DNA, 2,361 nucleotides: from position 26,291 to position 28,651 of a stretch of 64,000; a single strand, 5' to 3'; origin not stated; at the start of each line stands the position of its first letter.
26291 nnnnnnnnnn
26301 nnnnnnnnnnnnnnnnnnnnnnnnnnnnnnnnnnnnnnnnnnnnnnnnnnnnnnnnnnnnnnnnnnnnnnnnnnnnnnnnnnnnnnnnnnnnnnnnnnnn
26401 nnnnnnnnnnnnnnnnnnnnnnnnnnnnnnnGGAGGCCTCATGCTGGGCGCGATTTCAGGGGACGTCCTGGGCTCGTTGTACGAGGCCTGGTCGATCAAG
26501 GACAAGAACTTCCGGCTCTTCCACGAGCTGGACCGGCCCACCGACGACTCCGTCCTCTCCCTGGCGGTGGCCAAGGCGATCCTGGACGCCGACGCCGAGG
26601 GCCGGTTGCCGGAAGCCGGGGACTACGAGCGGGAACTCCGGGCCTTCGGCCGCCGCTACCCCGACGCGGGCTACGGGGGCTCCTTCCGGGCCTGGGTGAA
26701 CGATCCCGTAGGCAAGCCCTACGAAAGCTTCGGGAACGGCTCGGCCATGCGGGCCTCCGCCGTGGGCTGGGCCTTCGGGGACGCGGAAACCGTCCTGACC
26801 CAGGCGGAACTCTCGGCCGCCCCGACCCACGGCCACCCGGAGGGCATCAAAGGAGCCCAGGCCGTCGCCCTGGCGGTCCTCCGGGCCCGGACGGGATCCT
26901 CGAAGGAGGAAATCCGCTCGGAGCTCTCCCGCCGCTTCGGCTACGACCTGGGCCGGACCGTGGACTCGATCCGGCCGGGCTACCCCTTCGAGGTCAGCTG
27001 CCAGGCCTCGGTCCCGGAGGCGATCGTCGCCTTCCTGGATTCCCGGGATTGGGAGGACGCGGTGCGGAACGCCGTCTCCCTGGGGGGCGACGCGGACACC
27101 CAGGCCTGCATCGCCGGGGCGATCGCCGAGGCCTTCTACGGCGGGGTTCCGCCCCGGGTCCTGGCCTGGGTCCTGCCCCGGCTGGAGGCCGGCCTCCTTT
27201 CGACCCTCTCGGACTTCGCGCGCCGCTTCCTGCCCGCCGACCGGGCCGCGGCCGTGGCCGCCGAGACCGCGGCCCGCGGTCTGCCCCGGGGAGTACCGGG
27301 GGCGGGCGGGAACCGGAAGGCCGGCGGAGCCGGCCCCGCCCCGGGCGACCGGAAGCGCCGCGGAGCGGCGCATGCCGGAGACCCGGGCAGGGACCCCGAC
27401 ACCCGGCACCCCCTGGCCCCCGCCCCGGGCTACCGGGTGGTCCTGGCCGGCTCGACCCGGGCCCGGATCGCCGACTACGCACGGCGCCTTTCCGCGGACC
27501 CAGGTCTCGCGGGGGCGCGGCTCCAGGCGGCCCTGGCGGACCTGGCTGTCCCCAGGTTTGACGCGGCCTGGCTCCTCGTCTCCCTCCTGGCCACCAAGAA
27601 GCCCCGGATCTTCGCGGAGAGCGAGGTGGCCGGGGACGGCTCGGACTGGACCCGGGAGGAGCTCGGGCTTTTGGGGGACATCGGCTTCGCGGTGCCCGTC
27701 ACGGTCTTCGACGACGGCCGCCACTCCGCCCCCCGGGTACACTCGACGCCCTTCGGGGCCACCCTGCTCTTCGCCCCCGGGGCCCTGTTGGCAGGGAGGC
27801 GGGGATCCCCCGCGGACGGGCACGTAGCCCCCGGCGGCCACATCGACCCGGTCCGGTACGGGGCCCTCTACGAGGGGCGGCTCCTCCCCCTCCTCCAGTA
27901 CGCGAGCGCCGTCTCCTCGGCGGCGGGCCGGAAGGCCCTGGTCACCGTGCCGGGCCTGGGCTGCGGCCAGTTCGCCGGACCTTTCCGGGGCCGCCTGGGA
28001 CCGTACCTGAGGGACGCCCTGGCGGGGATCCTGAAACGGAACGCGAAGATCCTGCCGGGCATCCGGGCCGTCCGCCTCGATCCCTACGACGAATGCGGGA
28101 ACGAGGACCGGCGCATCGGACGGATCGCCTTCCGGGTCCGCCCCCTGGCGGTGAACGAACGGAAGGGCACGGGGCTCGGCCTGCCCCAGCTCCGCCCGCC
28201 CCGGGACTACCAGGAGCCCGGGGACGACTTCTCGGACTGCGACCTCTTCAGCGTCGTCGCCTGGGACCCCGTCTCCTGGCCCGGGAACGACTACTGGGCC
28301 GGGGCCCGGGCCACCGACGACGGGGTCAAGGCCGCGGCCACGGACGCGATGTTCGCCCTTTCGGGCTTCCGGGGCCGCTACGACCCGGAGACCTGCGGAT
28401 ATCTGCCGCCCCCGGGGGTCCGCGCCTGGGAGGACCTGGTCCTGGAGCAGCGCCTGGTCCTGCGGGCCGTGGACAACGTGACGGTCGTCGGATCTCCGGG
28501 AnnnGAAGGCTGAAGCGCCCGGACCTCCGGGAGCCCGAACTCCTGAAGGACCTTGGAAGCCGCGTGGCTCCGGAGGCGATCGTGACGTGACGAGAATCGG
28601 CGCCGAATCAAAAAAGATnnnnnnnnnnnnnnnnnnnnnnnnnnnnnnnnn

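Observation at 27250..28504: About 400-aa uncharacterized domain fused C-terminally to an ADP-ribosylglycohydrolase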

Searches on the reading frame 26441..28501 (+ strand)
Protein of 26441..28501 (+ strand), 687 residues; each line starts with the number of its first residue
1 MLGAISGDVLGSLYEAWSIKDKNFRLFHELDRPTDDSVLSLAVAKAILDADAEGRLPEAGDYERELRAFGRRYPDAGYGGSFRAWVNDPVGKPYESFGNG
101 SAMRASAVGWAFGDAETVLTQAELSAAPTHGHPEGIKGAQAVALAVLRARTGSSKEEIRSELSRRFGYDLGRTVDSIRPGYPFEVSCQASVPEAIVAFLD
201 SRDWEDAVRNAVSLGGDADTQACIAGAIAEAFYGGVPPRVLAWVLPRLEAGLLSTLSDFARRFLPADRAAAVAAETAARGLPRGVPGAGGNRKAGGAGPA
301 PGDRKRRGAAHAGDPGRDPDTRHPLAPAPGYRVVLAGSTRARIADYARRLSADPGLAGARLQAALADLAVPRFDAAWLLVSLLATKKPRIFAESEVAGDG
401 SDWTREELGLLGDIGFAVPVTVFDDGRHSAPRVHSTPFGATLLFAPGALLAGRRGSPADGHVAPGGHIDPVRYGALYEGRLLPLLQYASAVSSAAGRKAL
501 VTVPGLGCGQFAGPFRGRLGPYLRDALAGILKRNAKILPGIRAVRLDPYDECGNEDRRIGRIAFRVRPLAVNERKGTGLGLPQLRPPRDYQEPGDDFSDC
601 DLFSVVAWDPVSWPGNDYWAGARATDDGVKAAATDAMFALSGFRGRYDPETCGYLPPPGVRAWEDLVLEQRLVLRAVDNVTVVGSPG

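Call 3: search_protein_families(library=pfam, proteins=[window:26441-28501:+], max_evalue=0.1)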
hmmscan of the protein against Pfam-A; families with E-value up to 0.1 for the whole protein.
window:26441-28501:+ (687 aa): 2 families
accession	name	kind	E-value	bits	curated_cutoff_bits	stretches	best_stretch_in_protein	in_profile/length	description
PF24754.1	MavL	-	5.6e-105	351.2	27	1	331-657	1-322/325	Macrodomain effector MavL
PF03747.19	ADP_ribosyl_GH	-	1.4e-33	117.3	26.2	1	1-234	3-280/287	ADP-ribosylglycohydrolase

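Call 4: search_protein_families(library=ncbifam, proteins=[window:26441-28501:+], max_evalue=0.1)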
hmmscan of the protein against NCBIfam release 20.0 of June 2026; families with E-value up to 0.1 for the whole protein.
window:26441-28501:+ (687 aa): 2 families
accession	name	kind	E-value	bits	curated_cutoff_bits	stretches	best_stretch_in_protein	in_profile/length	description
TIGR02662.1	dinitro_DRAG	equivalog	7.3e-10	38.5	337.05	1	34-237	54-260/287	ADP-ribosyl-[dinitrogen reductase] hydrolase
NF041672.1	ADPriboarghdlase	equivalog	0.0002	20.3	490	1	95-234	185-330/361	ADP-ribosylarginine hydrolase Tri1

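Call 13: find_homologous_proteins(query=window:26441-28501:+, max_evalue=0.00001)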
Query window:26441-28501:+ (687 aa): 2283 proteins with E <= 0.00001 among 8000 candidates; the best 120 are listed.
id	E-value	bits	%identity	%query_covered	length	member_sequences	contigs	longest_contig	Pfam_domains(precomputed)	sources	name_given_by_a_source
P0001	0.0e+0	1391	91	100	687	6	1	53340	PF24754.2,PF03747.20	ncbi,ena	-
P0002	0.0e+0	1360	88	100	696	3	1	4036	PF24754.2,PF03747.20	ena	-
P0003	0.0e+0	1351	88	100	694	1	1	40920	PF24754.2,PF03747.20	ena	-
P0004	0.0e+0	1216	81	100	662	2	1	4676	PF24754.2,PF03747.20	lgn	-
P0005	0.0e+0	1109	76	99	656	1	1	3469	PF24754.2,PF03747.20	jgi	jgi:ADP-ribosylglycohydrolase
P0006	1.2e-292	991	67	100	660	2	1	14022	PF24754.2,PF03747.20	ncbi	-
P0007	1.3e-281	954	66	99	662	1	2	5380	PF24754.2,PF03747.20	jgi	jgi:ADP-ribosylglycohydrolase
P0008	4.8e-278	942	66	100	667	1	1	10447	PF24754.2,PF03747.20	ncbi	-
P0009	1.9e-263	894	63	100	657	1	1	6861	PF24754.2,PF03747.20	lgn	-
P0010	3.8e-263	893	64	100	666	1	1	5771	PF24754.2,PF03747.20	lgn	-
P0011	1.8e-251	854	62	99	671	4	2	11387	PF24754.2,PF03747.20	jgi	-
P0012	3.0e-250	850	60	99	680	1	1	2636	PF24754.2,PF03747.20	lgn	-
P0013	3.1e-249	847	62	99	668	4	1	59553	PF24754.2,PF03747.20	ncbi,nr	ncbi:MAG: ADP-ribosylglycohydrolase family protein [Spirochaetia bacterium]|nr:ADP-ribosylglycohydro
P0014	5.3e-248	843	62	99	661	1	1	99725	PF24754.2,PF03747.20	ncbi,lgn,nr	ncbi:MAG: ADP-ribosylglycohydrolase family protein [Spirochaetales bacterium]|nr:ADP-ribosylglycohyd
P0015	9.6e-240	816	60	99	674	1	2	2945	PF24754.2,PF03747.20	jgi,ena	-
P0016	9.7e-236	802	60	98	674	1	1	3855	PF24754.2,PF03747.20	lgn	-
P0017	1.2e-235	802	59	100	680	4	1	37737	PF24754.2,PF03747.20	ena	-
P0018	3.3e-235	801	59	100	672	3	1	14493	PF24754.2,PF03747.20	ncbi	-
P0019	3.8e-234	797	57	100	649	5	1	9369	PF24754.2,PF03747.20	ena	-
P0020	1.5e-232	792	56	100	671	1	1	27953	PF24754.2,PF03747.20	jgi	jgi:ADP-ribosylglycohydrolase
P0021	1.5e-231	789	57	100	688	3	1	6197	PF24754.2,PF03747.20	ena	-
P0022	6.7e-230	783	58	100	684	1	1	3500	PF24754.2,PF03747.20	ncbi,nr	ncbi:MAG: hypothetical protein EA382_18985 [Spirochaetaceae bacterium]|nr:MAG: hypothetical protein 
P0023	1.4e-229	782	72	75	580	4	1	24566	PF24754.2,PF03747.20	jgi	jgi:ADP-ribosylglycohydrolase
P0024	1.6e-224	765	56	100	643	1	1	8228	PF24754.2,PF03747.20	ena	-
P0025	2.4e-221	755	56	100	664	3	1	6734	PF24754.2,PF03747.20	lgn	-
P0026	6.4e-216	737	55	99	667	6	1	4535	PF24754.2,PF03747.20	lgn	-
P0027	9.4e-216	736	59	93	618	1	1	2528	PF24754.2,PF03747.20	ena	-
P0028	4.5e-215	734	54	100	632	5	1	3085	PF24754.2,PF03747.20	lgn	-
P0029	9.8e-215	733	54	100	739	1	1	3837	PF24754.2,PF03747.20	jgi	jgi:ADP-ribosylglycohydrolase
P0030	5.1e-200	684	48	100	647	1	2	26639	PF24754.2,PF03747.20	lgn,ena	-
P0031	1.5e-199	683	49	98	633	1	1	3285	PF24754.2,PF03747.20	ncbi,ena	-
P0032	1.5e-197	676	49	100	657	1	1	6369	PF24754.2,PF03747.20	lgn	-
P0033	2.3e-197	676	52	99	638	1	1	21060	PF24754.2,PF03747.20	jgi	jgi:ADP-ribosylglycohydrolase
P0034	1.8e-195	669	51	100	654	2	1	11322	PF24754.2,PF03747.20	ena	-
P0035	8.0e-195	667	48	100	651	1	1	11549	PF24754.2,PF03747.20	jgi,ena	-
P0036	1.5e-192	660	49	99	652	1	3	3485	PF24754.2,PF03747.20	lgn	-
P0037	1.4e-191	656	48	99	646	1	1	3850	PF24754.2,PF03747.20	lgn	-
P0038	3.7e-191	655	50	99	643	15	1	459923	PF24754.2,PF03747.20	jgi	jgi:ADP-ribosylglycohydrolase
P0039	3.0e-190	652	71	63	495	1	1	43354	PF24754.2,PF03747.20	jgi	jgi:ADP-ribosylglycohydrolase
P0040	6.3e-183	628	47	100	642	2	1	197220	PF24754.2,PF03747.20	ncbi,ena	-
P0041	6.7e-178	611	45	100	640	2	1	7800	PF24754.2,PF03747.20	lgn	-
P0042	3.3e-175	602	55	81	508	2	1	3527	PF24754.2,PF03747.20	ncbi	ncbi:MAG: ADP-ribosylglycohydrolase family protein, partial [Spirochaetota bacterium]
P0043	7.8e-172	591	50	88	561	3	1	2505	PF24754.2,PF03747.20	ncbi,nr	ncbi:MAG: ADP-ribosylglycohydrolase family protein, partial [Spirochaetaceae bacterium]|nr:ADP-ribos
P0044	3.8e-163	562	48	87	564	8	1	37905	PF24754.2,PF03747.20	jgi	jgi:hypothetical protein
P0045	2.7e-159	550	51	86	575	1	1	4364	PF24754.2,PF03747.20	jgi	jgi:hypothetical protein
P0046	4.2e-153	529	53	39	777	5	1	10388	PF03747.20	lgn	-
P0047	1.2e-148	515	55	72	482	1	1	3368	PF24754.2,PF03747.20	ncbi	ncbi:MAG: ADP-ribosylglycohydrolase family protein, partial [Spirochaetota bacterium]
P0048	1.4e-143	498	52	38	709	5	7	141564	PF03747.20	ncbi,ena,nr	ncbi:MAG: ADP-ribosylglycohydrolase family protein [Synergistaceae bacterium]|nr:ADP-ribosylglycohyd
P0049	4.2e-132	460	48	38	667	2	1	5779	PF03747.20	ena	-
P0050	2.5e-98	348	50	38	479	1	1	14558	PF03747.20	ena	-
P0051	5.4e-95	337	47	51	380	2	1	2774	PF24754.2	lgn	-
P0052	3.1e-93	331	52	50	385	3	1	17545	PF24754.2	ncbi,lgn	-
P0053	1.8e-91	325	52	50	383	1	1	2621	PF24754.2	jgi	jgi:hypothetical protein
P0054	7.3e-87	310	61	39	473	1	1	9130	PF03747.20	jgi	jgi:ADP-ribosylglycohydrolase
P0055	3.4e-85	305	55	42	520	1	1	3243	PF03747.20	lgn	-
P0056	6.6e-84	301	47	52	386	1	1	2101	PF24754.2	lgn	-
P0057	9.8e-83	297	58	38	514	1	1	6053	PF03747.20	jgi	jgi:ADP-ribosylglycohydrolase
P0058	2.1e-82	296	61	34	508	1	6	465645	PF03747.20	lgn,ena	-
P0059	6.3e-82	294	56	39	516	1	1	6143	PF03747.20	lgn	-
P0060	3.8e-81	291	56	38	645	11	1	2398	PF03747.20,PF20208.4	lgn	-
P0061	7.5e-81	290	56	39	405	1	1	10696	PF03747.20,PF11697.14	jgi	jgi:ADP-ribosylglycohydrolase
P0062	1.0e-80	290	57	38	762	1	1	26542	PF03747.20,PF02384.23,PF01170.25,PF12161.15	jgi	jgi:type I restriction enzyme M protein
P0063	1.1e-80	290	54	38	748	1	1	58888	PF03747.20,PF01420.26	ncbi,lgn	-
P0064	6.5e-80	287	53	40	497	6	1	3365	PF03747.20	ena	-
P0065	7.6e-80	287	53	41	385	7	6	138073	PF03747.20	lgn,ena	-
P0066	7.8e-80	287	56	38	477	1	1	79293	PF03747.20,PF20118.5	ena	-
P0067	8.6e-80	287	55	38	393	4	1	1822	PF03747.20,PF20118.5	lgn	-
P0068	9.2e-80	287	47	47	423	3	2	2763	PF24754.2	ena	-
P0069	2.1e-79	286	56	38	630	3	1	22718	PF03747.20,PF20208.4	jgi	-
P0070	2.9e-79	285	51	44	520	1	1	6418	PF03747.20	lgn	-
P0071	4.3e-79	285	56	39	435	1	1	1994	PF03747.20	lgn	-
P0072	2.2e-78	282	55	38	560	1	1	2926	PF03747.20,PF12850.13,PF00149.34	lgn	-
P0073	2.7e-78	282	48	42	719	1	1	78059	PF03747.20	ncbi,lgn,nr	ncbi:MAG: ADP-ribosylglycohydrolase family protein [Eubacteriales bacterium]|nr:ADP-ribosylglycohydr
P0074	3.7e-78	282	56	39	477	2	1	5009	PF03747.20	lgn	-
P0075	5.9e-78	281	51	41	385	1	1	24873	PF03747.20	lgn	-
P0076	6.2e-78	281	55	38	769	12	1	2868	PF03747.20,PF02384.23,PF01170.25,PF12161.15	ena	-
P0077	8.8e-78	280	55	38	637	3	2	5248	PF03747.20,PF20208.4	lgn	-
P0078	1.6e-77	279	52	38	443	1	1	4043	PF03747.20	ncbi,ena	-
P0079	2.0e-77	279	51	44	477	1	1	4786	PF03747.20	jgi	jgi:ADP-ribosylglycohydrolase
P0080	2.2e-77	279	56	37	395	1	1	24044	PF03747.20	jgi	jgi:ADP-ribosylglycohydrolase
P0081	2.6e-77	279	58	34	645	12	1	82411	PF03747.20,PF20208.4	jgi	jgi:ADP-ribosylglycohydrolase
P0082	3.8e-77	278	54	39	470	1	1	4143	PF03747.20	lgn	-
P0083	4.9e-77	278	54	38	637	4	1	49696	PF03747.20,PF20208.4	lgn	-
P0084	5.0e-77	278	56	38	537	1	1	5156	PF03747.20,PF01177.28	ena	-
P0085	5.9e-77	278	50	42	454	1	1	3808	PF03747.20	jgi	jgi:ADP-ribosylglycohydrolase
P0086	6.1e-77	277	54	39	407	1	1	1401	PF03747.20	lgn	-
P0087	6.3e-77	277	54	38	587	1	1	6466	PF03747.20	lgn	-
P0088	6.4e-77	277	58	34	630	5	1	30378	PF03747.20,PF20208.4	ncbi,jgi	-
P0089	1.2e-76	277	54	38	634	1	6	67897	PF03747.20,PF20208.4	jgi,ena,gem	-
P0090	1.5e-76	276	54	38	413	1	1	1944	PF03747.20,PF08837.17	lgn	-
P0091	1.7e-76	276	56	38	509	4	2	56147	PF03747.20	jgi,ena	jgi:ADP-ribosylglycohydrolase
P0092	2.1e-76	276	52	40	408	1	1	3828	PF03747.20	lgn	-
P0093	2.6e-76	275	56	37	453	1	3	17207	PF03747.20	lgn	-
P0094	3.3e-76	275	55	36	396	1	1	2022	PF03747.20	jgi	jgi:ADP-ribosylglycohydrolase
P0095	3.6e-76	275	50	43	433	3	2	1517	PF03747.20,PF14578.13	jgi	-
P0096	4.4e-76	275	54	37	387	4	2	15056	PF03747.20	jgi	jgi:ADP-ribosylglycohydrolase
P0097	5.0e-76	274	55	37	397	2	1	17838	PF03747.20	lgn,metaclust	metaclust:\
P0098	5.2e-76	274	59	36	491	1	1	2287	PF03747.20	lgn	-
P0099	5.2e-76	274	57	34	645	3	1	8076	PF03747.20,PF20208.4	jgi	jgi:ADP-ribosylglycohydrolase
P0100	5.3e-76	274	53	38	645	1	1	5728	PF03747.20,PF20208.4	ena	-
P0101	5.4e-76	274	54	38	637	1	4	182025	PF03747.20,PF20208.4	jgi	jgi:ADP-ribosylglycohydrolase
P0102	8.6e-76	274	54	38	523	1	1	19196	PF00881.30,PF03747.20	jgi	jgi:SagB-type dehydrogenase family enzyme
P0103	9.9e-76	273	54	37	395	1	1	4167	PF03747.20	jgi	jgi:ADP-ribosylglycohydrolase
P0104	1.1e-75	273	52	39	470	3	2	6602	PF03747.20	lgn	-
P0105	1.1e-75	273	52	38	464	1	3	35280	PF03747.20,PF07179.18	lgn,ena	-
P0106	1.2e-75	273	53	38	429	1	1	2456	PF03747.20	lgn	-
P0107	1.5e-75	273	53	38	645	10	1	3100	PF03747.20,PF20208.4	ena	-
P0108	2.0e-75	272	52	41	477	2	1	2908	PF03747.20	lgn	-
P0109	2.7e-75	272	53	38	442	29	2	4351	PF03747.20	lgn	-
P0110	2.8e-75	272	51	38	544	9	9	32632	PF03747.20,PF07179.18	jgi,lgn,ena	-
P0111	3.2e-75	272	54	38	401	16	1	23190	PF03747.20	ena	-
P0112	3.4e-75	272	53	38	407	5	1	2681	PF03747.20,PF08837.17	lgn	-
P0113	3.6e-75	272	54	37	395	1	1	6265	PF03747.20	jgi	jgi:ADP-ribosylglycohydrolase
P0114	4.5e-75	271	50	38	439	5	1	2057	PF03747.20,PF07179.18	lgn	-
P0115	6.1e-75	271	54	38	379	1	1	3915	PF03747.20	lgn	-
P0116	6.6e-75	271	52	38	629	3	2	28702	PF03747.20,PF20208.4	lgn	-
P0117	7.8e-75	271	52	38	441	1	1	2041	PF03747.20,PF07179.18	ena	-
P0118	9.6e-75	270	52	38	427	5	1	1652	PF03747.20,PF08837.17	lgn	-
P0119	1.1e-74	270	55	38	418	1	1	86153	PF03747.20,PF04664.19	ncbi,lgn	-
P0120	1.1e-74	270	54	38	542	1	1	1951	PF03747.20,PF00300.28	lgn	-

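Call 14: find_related_loci(query=window:26441-28501:+, collection=genome_contigs, flank=8000)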
Query window:26441-28501:+ (687 aa) in genome_contigs; peptide patterns used: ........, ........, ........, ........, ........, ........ (x = any residue, [..] = any of these).
600 stretches matched a pattern (row limit reached: there are more); 380 encode a relative of the query (tblastn E <= 1e-3); the best 80 are kept; 80 distinct loci.
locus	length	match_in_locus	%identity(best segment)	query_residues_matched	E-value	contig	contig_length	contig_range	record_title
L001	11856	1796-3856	91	1-687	0e+0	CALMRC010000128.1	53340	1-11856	MAG TPA_asm: uncultured Spirochaetes bacterium isolate SRR6284162_bin.1_CONCOCT_v1.1_MAG genome assembly, contig: ERZ795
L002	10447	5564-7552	66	1-685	0e+0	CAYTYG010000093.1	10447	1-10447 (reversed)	MAG TPA_asm: uncultured Treponema sp. isolate SRP192927_co6_748 genome assembly, contig: NODE_16301_length_10447_cov_3.6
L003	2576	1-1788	60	77-684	0e+0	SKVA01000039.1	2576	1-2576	MAG: Spirochaetaceae bacterium isolate CSSed162cmB_142 CSSed16-2cmB-256780, whole genome shotgun sequence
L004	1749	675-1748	88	1-354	0e+0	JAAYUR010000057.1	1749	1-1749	MAG: Treponema sp. isolate AS27yjCOA_177 23891_AS27, whole genome shotgun sequence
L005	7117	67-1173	75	316-684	4e-174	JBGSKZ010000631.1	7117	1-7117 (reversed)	MAG: Treponematales bacterium isolate JTS-AC194 k141_1582215, whole genome shotgun sequence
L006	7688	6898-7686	78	1-263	3e-129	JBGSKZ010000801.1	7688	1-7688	MAG: Treponematales bacterium isolate JTS-AC194 k141_3261817, whole genome shotgun sequence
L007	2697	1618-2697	54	1-394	2e-119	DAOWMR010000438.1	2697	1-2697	MAG TPA_asm: Spirochaetales bacterium isolate CSMAG_3007 CSMAG_3007_k141_2580682_length_2697_cov_9.3595, whole genome sh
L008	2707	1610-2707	56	1-378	2e-111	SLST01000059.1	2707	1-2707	MAG: Spirochaetales bacterium isolate CSSed165cm_69 CSSed16-5cm-229844, whole genome shotgun sequence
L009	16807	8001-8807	55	1-278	8e-89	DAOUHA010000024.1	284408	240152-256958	MAG TPA_asm: Longilinea sp. isolate R89_285 k165_940212, whole genome shotgun sequence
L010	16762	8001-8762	58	1-263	1e-86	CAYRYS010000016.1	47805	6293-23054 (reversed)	MAG TPA_asm: uncultured Spirochaetales bacterium isolate SRP252850_co1_379 genome assembly, contig: NODE_1067_length_478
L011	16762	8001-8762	55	1-263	2e-86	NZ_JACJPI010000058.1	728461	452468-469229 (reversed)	Leptolyngbya sp. FACHB-321 contig58, whole genome shotgun sequence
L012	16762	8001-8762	57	1-263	6e-86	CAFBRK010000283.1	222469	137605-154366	Olavius algarvensis associated proteobacterium Delta 3 isolate mag3:49deedb4-927c-43a8-ad40-04e63e16f3c8 genome assembly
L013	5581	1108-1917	56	1-271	5e-86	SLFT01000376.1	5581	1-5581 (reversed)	MAG: Candidatus Hydrogenedentota bacterium isolate CSSed162cmB_64 CSSed16-2cmB-73561, whole genome shotgun sequence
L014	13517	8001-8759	56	1-262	2e-85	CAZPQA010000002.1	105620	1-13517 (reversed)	MAG TPA_asm: uncultured Desulfobacteraceae bacterium isolate SRP167671_co4_58 genome assembly, contig: NODE_65_length_10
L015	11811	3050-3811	59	1-263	4e-85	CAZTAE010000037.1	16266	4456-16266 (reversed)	MAG TPA_asm: uncultured Woeseiaceae bacterium isolate SRP284430_co1_22 genome assembly, contig: NODE_2284_length_16266_c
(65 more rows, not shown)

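Call 16: find_encoding_contigs(protein=P0014, flank=8000, max_places=2)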
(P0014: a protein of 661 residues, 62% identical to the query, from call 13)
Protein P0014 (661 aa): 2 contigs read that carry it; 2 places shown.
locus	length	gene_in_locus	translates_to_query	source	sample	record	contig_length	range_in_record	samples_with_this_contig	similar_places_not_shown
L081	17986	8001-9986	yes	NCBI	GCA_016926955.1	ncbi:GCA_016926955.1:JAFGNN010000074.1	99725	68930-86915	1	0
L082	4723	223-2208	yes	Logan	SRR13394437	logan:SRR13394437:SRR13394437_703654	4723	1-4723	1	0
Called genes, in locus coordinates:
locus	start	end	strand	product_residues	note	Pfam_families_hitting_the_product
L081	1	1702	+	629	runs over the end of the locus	PF01202:SKI, PF00275:EPSP_synthase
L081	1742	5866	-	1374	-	PF12969:DUF3857, PF01841:Transglut_core, PF13414:TPR_11 (faint), PF13431:TPR_17 (faint)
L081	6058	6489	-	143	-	PF00072:Response_reg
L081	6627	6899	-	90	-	PF00076:RRM_1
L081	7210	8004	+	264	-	PF02146:SIR2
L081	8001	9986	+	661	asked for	PF03747:ADP_ribosyl_GH, PF24754:MavL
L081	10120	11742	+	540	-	PF00990:GGDEF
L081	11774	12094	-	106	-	PF01817:CM_2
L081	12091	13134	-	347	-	PF01264:Chorismate_synt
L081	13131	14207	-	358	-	PF01761:DHQ_synthase, PF24621:DHQS_C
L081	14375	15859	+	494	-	-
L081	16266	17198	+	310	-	PF00583:Acetyltransf_1 (weak)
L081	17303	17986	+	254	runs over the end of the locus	PF01297:ZnuA (faint)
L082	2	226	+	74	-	?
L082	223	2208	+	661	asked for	PF03747:ADP_ribosyl_GH, PF24754:MavL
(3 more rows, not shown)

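Call 17: find_encoding_contigs(protein=P0038, flank=8000, max_places=2)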
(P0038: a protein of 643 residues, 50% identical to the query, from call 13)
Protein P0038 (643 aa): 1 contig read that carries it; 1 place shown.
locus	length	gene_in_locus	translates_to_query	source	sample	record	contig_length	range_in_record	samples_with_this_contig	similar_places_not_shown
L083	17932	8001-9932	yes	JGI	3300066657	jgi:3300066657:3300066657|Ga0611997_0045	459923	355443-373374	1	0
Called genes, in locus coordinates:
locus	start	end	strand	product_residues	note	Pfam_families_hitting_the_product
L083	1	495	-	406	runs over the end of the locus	-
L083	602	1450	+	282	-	PF02146:SIR2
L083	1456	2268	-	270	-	PF00149:Metallophos, PF12850:Metallophos_2 (faint), PF14582:Metallophos_3 (faint)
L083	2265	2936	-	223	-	PF13472:Lipase_GDSL_2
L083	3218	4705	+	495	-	PF00990:GGDEF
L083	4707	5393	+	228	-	PF00293:NUDIX, PF19368:WHD_AraR, PF21906:WHD_NrtR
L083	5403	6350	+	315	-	PF03747:ADP_ribosyl_GH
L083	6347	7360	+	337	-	PF01467:CTP_transf_like (faint), PF13521:AAA_28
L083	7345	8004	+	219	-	PF04973:NMN_transporter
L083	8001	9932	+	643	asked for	PF03747:ADP_ribosyl_GH, PF24754:MavL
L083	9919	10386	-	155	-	-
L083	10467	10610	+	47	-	-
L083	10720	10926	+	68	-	PF04102:SlyX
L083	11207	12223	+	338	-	PF01497:Peripla_BP_2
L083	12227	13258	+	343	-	PF01032:FecCD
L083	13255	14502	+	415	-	PF02463:SMC_N, PF00005:ABC_tran, PF13304:AAA_21 (weak), PF27219:MJ0874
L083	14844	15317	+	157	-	PF05598:DUF772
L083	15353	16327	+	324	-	PF13586:DDE_Tnp_1_2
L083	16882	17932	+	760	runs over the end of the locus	PF00324:AA_permease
